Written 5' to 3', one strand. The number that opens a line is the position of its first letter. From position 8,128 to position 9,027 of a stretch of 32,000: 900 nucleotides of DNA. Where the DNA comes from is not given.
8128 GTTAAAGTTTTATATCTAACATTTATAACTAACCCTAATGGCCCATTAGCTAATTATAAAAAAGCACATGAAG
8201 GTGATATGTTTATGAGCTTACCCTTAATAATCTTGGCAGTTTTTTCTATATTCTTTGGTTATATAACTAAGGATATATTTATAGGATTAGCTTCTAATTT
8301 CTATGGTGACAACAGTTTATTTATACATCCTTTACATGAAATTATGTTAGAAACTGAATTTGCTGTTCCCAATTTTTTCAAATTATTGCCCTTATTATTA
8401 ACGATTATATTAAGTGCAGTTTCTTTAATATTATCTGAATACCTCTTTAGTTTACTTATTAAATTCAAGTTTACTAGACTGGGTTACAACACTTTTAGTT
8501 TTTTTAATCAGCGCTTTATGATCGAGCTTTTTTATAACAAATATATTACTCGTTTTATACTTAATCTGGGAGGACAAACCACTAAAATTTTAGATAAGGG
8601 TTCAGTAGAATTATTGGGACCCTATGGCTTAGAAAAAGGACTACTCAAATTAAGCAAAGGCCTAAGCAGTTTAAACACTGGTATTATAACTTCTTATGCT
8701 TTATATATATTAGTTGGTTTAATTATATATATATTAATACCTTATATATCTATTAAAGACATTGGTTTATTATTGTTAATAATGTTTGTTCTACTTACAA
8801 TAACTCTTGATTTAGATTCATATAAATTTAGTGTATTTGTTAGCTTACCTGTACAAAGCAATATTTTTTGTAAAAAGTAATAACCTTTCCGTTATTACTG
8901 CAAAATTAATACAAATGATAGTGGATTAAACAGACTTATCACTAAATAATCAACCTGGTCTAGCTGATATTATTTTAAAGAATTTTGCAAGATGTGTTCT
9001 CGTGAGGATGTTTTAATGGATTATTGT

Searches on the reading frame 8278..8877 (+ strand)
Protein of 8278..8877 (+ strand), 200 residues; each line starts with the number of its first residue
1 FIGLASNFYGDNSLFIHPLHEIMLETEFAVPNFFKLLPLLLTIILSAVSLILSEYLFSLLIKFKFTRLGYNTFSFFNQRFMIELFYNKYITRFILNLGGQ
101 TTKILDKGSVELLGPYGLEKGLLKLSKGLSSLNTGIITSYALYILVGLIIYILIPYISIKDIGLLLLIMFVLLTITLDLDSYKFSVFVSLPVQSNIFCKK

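Call 65: search_solved_structures(query=window:8278-8877:+, show_alignments=1, max_evalue=0.00001)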
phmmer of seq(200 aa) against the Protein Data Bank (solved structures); distinct sequences matched with E-value up to 0.00001: 7.
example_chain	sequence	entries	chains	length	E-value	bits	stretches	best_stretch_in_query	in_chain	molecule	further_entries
7zm7_5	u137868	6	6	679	2.2e-64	220.2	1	1-176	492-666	NADH-ubiquinone oxidoreductase chain 5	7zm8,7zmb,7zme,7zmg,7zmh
8e73_5M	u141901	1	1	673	2.4e-22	83.1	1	2-153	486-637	Nad5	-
7a23_a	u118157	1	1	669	6.7e-22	81.7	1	2-153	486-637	Nad5m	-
7aqq_L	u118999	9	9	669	1.5e-21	80.6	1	2-153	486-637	NADH-ubiquinone oxidoreductase chain 5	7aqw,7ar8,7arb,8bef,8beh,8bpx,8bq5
7ar7_L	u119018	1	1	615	1.4e-16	64.3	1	2-129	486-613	NADH-ubiquinone oxidoreductase chain 5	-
9iho_L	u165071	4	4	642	2.5e-12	50.5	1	3-173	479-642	NADH-ubiquinone oxidoreductase chain 5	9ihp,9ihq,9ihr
6gcs_5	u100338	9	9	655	1.5e-09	41.4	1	2-175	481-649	ND5 SUBUNIT (NU5M) | Subunit NU5M of NADH:Ubiquinone Oxidoreductase (Complex I) | NADH-ubiquinone oxidoreductase chain 5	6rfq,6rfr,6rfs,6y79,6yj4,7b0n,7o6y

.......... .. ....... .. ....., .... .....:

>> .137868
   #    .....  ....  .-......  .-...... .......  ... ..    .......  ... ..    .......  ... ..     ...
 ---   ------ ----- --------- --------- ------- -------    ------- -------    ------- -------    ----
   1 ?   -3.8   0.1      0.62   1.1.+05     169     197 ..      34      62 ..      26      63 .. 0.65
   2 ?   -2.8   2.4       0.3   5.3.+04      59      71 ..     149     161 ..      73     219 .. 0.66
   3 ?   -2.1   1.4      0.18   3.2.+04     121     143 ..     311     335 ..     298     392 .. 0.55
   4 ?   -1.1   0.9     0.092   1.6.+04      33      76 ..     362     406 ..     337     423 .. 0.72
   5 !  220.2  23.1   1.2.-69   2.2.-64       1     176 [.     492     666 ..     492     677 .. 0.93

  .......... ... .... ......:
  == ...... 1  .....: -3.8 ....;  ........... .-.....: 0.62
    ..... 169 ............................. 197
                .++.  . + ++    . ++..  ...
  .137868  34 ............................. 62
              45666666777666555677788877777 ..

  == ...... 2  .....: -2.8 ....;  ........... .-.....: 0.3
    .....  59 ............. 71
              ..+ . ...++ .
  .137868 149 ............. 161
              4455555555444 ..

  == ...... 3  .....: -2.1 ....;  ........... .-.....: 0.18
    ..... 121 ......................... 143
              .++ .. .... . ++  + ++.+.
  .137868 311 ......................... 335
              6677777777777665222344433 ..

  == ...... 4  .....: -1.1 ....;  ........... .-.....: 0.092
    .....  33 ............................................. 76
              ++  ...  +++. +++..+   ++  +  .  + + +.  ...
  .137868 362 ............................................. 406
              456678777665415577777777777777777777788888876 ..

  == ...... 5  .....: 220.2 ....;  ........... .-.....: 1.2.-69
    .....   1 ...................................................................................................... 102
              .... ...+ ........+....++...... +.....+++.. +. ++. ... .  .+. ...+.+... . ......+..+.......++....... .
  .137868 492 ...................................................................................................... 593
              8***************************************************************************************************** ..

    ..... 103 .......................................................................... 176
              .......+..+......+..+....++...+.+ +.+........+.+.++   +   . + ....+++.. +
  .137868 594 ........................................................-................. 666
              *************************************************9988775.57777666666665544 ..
